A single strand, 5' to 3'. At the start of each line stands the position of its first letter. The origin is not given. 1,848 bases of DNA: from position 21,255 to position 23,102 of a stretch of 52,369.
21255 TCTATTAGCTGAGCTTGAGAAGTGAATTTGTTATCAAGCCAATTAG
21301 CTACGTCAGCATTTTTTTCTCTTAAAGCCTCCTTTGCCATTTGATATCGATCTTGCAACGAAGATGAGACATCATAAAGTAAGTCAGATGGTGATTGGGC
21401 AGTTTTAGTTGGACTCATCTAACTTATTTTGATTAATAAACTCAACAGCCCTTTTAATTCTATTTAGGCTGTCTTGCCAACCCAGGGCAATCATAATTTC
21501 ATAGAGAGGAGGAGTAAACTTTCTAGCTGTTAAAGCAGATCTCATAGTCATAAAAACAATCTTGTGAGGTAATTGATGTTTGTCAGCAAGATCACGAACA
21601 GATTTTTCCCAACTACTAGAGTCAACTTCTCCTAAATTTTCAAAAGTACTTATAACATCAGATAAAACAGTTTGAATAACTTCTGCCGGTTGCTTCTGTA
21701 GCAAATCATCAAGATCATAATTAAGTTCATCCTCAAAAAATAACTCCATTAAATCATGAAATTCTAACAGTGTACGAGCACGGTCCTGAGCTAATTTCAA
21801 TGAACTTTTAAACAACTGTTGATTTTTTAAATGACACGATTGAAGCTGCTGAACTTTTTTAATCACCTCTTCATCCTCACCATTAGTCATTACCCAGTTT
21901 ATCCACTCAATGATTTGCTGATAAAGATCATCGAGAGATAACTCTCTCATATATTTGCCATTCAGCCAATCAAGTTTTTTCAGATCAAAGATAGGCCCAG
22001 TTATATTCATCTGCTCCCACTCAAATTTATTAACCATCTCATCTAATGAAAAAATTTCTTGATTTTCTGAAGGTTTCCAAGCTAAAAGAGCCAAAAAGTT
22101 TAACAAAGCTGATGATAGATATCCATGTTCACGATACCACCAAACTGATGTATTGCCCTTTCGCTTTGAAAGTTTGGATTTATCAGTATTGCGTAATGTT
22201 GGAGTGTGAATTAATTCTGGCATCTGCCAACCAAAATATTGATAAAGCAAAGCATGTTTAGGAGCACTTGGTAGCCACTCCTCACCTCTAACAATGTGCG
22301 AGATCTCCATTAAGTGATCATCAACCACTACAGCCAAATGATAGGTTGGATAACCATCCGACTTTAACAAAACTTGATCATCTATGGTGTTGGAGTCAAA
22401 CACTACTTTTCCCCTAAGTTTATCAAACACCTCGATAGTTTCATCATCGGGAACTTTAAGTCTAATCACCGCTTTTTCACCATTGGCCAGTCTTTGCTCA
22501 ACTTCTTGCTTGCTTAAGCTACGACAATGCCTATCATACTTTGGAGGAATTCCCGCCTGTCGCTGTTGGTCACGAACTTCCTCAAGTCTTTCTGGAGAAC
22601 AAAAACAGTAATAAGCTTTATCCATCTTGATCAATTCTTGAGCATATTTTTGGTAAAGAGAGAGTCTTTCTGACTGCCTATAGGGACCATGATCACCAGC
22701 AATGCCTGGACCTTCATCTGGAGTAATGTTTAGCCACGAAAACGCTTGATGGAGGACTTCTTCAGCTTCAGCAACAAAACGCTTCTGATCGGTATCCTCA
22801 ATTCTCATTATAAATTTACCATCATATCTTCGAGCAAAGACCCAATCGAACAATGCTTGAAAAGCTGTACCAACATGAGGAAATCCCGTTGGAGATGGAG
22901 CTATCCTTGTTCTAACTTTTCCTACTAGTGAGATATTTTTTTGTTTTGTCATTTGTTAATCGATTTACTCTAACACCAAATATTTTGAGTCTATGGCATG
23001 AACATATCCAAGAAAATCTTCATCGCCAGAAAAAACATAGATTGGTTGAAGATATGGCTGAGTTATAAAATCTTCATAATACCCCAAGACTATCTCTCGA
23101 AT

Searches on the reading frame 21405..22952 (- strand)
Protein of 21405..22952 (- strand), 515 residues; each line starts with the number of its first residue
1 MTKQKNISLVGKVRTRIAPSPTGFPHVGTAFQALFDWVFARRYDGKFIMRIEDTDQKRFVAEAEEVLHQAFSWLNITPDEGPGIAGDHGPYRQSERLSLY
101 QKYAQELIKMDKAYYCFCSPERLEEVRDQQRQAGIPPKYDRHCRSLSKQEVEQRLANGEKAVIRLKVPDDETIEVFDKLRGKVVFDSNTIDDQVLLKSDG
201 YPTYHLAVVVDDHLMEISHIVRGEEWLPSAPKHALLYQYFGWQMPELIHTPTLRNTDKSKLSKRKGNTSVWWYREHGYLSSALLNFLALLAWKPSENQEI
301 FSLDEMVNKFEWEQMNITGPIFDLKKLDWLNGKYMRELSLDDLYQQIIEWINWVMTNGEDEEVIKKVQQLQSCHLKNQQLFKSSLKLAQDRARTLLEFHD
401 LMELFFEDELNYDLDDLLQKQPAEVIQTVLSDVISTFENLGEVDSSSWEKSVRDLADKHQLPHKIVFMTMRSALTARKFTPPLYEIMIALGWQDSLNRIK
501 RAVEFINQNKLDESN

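Call 73: search_protein_families(library=pfam, proteins=[window:21405-22952:-], max_evalue=0.0001)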
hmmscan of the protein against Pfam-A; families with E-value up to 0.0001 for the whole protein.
window:21405-22952:- (515 aa): 2 families
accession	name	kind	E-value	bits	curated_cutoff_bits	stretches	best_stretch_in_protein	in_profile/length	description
PF00749.27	tRNA-synt_1c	-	2.4e-108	362.2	23.4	1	12-329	1-314/314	tRNA synthetases class I (E and Q), catalytic domain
PF19269.4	Anticodon_2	-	8.6e-24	85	23.6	1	368-502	7-140/141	Anticodon binding domain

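Call 74: find_homologous_proteins(query=window:21405-22952:-, max_evalue=1e-50)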
Query window:21405-22952:- (515 aa): 7999 proteins with E <= 1e-50 among 8000 candidates; the best 120 are listed.
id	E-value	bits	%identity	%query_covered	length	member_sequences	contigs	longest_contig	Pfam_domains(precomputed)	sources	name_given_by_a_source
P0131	0.0e+0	1103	92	100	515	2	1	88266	PF19269.5,PF00749.28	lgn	-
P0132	4.7e-294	994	83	99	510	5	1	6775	PF19269.5,PF00749.28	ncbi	-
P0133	4.3e-262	888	73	99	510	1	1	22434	PF19269.5,PF00749.28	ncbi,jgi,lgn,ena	-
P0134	6.3e-257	871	72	98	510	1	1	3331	PF19269.5,PF00749.28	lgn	-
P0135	5.9e-247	838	69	99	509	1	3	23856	PF19269.5,PF00749.28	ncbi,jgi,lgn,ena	-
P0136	2.6e-240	816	67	98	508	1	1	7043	PF19269.5,PF00749.28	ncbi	-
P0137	4.8e-237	806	67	97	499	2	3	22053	PF19269.5,PF00749.28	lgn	-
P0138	5.7e-231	785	66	99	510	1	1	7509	PF19269.5,PF00749.28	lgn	-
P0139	4.7e-226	769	64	98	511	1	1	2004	PF19269.5,PF00749.28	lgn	-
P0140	2.2e-225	767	64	98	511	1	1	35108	PF19269.5,PF00749.28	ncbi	-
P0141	8.1e-225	765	63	99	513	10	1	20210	PF19269.5,PF00749.28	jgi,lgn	jgi:glutamyl-tRNA synthetase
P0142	2.2e-224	764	65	99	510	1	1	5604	PF19269.5,PF00749.28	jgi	jgi:glutamyl-tRNA synthetase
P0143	3.8e-224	763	65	96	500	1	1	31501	PF19269.5,PF00749.28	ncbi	-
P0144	1.6e-222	758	64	99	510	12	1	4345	PF19269.5,PF00749.28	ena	-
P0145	3.2e-222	757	64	99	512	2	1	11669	PF19269.5,PF00749.28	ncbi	-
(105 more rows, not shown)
